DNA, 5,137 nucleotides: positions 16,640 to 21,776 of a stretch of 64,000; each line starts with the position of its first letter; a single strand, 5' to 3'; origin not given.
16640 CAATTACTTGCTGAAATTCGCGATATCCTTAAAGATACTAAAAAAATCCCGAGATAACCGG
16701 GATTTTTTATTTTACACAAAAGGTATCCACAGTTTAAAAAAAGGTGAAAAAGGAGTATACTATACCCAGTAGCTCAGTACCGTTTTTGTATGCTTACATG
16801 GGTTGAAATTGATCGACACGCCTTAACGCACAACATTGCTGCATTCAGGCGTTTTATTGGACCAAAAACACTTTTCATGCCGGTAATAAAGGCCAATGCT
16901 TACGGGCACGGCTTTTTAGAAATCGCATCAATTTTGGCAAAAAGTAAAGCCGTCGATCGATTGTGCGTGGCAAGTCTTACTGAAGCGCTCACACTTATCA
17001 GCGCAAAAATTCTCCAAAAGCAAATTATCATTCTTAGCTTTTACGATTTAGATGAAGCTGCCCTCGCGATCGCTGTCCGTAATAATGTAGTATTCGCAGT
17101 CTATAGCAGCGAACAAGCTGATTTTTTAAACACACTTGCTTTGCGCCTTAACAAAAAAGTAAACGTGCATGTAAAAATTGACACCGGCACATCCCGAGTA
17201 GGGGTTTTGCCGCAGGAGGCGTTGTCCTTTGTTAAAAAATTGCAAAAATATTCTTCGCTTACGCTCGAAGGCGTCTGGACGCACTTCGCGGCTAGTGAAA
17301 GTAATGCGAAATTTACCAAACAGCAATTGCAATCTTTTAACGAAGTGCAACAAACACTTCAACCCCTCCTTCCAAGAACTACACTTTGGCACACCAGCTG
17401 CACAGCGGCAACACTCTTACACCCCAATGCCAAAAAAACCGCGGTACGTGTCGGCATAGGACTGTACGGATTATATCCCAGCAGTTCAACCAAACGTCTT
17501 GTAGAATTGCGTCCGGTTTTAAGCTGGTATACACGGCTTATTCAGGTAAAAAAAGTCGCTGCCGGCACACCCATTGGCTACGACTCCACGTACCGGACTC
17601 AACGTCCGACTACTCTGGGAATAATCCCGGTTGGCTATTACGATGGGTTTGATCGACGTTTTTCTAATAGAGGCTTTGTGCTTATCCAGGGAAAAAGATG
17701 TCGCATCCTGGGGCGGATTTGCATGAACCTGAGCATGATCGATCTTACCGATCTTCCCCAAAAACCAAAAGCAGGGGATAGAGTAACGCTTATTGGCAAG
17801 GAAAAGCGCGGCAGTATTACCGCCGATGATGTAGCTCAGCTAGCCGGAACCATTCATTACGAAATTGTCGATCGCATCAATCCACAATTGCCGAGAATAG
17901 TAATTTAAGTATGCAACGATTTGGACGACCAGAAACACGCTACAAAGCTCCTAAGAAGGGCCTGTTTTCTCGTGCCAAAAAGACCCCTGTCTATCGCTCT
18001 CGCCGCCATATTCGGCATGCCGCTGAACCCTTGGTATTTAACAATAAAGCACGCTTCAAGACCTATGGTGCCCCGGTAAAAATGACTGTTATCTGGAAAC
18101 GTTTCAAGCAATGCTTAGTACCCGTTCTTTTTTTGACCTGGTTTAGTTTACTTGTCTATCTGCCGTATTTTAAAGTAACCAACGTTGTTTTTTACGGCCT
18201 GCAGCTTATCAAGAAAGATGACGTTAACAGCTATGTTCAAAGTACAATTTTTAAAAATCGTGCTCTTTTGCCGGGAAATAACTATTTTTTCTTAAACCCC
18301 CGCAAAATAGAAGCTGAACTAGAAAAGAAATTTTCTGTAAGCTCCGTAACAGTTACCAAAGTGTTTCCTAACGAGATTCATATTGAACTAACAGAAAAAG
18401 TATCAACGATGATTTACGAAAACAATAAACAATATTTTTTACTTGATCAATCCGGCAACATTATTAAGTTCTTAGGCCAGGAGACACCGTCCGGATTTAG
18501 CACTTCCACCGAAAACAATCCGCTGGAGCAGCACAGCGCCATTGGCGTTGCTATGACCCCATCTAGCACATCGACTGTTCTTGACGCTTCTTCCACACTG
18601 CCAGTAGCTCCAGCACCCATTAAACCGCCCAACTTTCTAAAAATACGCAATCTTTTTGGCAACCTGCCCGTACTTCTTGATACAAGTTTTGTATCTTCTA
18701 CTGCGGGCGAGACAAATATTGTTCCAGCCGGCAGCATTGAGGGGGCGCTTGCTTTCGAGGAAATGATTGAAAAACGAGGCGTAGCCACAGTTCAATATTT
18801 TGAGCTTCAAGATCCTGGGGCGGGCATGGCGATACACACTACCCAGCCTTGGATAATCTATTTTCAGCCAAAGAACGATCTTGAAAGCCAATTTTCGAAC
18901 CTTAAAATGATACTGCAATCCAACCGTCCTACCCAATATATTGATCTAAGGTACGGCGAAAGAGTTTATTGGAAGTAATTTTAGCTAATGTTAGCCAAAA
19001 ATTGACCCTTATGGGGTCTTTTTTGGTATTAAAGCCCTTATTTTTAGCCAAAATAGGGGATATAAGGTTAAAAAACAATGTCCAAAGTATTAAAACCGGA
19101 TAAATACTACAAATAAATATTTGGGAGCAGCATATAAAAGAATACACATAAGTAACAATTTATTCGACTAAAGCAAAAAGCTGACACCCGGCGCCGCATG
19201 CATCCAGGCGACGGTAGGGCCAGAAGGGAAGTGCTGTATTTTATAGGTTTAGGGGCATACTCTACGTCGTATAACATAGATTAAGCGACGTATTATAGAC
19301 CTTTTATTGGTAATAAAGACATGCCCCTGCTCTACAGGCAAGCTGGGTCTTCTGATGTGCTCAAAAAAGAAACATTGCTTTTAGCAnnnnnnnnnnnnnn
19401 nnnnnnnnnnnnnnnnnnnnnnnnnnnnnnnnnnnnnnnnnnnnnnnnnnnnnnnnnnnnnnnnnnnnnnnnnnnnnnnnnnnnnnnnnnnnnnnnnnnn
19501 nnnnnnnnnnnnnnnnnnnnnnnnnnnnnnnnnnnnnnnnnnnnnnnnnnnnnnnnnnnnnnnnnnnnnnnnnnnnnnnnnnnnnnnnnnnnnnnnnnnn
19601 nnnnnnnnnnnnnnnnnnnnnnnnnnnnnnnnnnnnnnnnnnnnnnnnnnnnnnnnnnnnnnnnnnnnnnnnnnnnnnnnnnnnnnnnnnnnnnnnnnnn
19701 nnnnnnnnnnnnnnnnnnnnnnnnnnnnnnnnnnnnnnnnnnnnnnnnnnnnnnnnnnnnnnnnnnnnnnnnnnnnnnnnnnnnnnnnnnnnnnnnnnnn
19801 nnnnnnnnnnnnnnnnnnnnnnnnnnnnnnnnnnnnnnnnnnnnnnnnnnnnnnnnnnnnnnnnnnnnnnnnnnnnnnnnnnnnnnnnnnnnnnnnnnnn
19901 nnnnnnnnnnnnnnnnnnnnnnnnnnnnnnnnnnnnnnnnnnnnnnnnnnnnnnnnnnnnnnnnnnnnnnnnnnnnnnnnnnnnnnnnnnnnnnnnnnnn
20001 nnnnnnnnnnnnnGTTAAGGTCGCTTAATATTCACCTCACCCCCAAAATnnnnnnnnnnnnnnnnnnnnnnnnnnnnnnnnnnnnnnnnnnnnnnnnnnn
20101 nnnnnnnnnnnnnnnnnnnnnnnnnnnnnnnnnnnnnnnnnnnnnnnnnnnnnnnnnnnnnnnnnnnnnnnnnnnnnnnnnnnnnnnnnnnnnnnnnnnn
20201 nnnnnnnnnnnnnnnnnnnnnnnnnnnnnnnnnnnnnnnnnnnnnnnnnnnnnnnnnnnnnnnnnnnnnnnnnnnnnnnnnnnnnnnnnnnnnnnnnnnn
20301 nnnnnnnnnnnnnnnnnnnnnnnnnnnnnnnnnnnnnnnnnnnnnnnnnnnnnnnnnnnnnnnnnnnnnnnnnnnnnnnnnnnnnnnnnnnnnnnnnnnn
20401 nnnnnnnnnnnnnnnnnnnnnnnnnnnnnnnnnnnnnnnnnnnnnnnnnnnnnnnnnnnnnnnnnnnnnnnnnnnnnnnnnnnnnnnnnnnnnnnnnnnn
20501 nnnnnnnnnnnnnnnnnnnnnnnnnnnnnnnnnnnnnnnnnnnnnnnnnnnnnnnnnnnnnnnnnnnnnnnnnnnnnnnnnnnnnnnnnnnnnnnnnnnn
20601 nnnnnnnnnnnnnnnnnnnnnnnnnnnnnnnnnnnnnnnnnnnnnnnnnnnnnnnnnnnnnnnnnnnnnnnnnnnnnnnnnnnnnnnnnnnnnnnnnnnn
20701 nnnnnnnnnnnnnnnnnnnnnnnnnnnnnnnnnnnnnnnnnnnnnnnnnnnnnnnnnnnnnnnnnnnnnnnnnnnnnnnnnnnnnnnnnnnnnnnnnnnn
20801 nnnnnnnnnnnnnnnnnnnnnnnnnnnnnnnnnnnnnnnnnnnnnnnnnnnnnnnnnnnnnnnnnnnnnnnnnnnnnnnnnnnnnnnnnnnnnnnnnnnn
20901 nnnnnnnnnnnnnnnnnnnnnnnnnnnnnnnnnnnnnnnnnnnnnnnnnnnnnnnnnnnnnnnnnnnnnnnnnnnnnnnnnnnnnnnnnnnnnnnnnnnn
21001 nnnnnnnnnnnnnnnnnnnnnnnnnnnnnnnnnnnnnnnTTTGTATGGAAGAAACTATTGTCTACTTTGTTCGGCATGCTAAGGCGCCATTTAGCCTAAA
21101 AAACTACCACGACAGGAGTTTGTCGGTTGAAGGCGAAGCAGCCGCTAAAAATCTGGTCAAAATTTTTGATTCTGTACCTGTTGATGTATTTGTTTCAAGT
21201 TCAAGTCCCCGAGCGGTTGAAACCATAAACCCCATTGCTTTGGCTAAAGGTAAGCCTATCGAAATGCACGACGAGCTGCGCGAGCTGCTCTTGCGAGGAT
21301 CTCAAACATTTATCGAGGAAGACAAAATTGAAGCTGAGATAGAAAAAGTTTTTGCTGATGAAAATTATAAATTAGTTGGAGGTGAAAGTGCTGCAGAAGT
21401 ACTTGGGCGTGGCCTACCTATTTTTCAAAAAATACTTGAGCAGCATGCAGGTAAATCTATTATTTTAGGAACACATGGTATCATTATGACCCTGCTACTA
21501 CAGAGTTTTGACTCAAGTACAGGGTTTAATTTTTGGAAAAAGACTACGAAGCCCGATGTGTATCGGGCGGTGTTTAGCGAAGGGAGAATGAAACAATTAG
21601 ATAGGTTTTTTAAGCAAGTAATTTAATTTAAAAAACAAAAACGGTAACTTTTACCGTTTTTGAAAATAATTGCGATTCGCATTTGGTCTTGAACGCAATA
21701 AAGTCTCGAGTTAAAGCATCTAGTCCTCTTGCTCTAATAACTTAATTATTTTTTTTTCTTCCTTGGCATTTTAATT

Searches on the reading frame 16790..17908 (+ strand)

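Call 32: search_protein_families(library=pfam, proteins=[window:16790-17908:+], max_evalue=0.001)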
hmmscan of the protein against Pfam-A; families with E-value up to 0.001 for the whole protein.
window:16790-17908:+ (372 aa): 2 families
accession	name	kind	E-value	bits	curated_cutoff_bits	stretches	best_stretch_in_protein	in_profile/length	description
PF01168.26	Ala_racemase_N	-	1e-58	199.1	24.1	1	7-230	1-220/220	Alanine racemase, N-terminal domain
PF00842.27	Ala_racemase_C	-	5.3e-44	149.3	25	1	243-370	1-126/127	Alanine racemase, C-terminal domain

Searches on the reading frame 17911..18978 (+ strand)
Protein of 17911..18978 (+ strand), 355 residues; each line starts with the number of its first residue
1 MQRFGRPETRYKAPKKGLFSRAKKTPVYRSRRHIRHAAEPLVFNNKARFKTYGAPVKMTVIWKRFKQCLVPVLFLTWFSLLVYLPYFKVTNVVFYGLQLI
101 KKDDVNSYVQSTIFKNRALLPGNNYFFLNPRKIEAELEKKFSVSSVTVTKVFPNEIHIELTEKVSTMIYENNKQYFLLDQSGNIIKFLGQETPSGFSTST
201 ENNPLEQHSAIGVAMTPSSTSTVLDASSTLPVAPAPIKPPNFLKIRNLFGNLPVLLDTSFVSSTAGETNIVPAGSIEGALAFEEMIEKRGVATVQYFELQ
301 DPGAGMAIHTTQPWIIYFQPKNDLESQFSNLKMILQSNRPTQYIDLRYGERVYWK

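Call 32: search_protein_families(library=pfam, proteins=[window:17911-18978:+], max_evalue=0.001)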
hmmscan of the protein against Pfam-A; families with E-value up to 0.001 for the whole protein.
window:17911-18978:+ (355 aa): 1 family
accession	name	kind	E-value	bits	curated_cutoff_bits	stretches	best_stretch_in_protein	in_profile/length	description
PF08478.15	POTRA_1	-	2.3e-09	37.8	23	1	112-162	18-68/69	POTRA domain, FtsQ-type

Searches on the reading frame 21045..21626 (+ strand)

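Call 32: search_protein_families(library=pfam, proteins=[window:21045-21626:+], max_evalue=0.001)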
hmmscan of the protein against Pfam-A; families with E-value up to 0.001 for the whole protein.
window:21045-21626:+ (193 aa): 1 family
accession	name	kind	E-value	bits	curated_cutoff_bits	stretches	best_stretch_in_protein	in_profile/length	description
PF00300.27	His_Phos_1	-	4e-24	85.8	21.7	1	6-159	1-162/194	Histidine phosphatase superfamily (branch 1)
